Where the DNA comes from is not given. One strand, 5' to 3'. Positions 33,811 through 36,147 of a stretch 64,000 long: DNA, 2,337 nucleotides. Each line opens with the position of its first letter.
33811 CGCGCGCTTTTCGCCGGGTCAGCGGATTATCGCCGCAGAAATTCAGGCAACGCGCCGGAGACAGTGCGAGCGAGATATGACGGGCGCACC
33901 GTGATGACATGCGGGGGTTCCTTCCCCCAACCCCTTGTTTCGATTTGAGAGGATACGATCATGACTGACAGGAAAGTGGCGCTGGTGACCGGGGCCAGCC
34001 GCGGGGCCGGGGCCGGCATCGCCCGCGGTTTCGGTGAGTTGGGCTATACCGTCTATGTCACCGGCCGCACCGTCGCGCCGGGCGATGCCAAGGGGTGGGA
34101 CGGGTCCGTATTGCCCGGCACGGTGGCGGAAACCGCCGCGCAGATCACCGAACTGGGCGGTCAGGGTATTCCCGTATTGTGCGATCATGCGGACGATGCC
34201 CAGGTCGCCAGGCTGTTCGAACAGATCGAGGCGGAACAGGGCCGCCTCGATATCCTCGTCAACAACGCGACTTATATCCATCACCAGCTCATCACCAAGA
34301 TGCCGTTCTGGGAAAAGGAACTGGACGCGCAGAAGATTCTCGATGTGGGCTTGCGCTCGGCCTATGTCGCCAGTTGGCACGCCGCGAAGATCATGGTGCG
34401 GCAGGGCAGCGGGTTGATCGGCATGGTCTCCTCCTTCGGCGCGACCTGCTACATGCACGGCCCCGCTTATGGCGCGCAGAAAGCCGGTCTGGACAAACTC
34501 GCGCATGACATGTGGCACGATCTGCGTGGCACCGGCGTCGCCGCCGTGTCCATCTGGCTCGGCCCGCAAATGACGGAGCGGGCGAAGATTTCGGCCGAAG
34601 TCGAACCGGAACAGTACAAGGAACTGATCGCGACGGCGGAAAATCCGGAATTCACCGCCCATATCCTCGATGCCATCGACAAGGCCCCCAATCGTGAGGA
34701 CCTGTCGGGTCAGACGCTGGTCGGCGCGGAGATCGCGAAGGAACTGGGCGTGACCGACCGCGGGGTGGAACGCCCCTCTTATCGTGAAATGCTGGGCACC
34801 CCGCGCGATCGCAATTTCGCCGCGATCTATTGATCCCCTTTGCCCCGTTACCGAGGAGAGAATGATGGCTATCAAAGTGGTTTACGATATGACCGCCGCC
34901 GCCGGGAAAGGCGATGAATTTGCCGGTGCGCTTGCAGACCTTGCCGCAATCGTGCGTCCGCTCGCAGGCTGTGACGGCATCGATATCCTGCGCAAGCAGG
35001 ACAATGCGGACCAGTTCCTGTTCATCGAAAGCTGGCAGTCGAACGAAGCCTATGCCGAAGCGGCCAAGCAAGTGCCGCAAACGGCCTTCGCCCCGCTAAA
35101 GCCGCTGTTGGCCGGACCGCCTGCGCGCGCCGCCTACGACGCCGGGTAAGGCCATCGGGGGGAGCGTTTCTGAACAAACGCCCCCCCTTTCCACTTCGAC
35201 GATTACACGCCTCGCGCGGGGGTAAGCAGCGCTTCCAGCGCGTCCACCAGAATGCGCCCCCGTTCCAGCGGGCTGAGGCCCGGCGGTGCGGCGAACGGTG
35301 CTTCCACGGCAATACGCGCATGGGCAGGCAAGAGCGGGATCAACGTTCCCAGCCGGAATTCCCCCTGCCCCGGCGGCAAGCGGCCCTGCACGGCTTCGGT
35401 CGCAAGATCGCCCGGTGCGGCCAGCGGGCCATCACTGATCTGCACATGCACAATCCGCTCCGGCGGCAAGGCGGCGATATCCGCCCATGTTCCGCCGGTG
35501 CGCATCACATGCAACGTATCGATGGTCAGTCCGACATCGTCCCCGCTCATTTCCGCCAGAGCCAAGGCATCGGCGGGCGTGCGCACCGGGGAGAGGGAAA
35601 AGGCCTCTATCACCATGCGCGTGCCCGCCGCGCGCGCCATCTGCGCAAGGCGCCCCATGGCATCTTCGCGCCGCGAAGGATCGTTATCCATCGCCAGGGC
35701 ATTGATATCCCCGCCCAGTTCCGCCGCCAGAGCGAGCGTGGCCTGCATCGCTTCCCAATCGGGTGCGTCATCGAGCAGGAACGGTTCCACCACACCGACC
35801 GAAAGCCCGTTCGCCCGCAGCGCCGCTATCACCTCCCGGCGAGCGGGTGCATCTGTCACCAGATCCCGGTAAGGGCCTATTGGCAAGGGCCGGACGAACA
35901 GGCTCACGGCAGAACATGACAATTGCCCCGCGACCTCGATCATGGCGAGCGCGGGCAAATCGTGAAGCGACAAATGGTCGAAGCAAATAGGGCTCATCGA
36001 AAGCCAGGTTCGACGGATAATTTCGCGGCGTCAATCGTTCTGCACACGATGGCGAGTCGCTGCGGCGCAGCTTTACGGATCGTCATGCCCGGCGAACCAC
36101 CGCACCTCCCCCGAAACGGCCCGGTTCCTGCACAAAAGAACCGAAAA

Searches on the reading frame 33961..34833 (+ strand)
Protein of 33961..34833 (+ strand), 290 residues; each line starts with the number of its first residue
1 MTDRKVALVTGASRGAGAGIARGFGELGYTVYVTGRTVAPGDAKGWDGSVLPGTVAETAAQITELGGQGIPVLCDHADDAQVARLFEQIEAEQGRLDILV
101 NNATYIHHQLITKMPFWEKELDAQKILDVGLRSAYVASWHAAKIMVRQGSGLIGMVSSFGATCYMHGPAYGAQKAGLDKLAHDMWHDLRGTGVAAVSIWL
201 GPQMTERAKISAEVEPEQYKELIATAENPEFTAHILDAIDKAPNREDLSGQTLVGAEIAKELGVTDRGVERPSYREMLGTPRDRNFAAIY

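Call 14: search_protein_families(library=pfam, proteins=[window:33961-34833:+], max_evalue=0.001)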
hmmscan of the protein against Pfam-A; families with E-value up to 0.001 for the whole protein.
window:33961-34833:+ (290 aa): 3 families
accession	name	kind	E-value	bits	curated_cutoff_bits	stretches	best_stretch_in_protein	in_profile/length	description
PF00106.31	adh_short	-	3.1e-29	102.3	26.6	1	5-209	1-188/195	short chain dehydrogenase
PF13561.12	adh_short_C2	-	1.8e-20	74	27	1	11-211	1-184/236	Enoyl-(Acyl carrier protein) reductase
PF08659.16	KR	-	0.00015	22.2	22.6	1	8-202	4-177/180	KR domain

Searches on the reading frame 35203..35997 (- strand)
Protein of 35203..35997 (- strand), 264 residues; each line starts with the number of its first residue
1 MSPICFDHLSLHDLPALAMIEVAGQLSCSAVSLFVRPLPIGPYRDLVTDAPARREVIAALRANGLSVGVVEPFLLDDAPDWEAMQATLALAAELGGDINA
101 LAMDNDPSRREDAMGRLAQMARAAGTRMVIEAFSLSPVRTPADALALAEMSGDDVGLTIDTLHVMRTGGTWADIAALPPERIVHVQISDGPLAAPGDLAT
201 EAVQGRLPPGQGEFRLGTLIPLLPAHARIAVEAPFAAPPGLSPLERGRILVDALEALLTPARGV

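Call 14: search_protein_families(library=pfam, proteins=[window:35203-35997:-], max_evalue=0.001)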
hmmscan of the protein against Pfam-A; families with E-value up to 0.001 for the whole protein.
window:35203-35997:- (264 aa): 1 family
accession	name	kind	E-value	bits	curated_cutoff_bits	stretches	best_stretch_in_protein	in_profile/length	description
PF01261.30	AP_endonuc_2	-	4.6e-15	56.4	31.1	1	26-221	7-214/249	Xylose isomerase-like TIM barrel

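Call 101: search_protein_families(library=ncbifam, proteins=[window:35203-35997:-], max_evalue=0.00001)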
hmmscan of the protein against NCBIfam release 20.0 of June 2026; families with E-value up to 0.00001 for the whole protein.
window:35203-35997:- (264 aa): 1 family
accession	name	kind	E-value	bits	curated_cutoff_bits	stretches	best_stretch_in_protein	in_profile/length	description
NF042435.1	DhshikDhtase_QuiC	equivalog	1.3e-07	30.6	1200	1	110-223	113-228/635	3-dehydroshikimate dehydratase QuiC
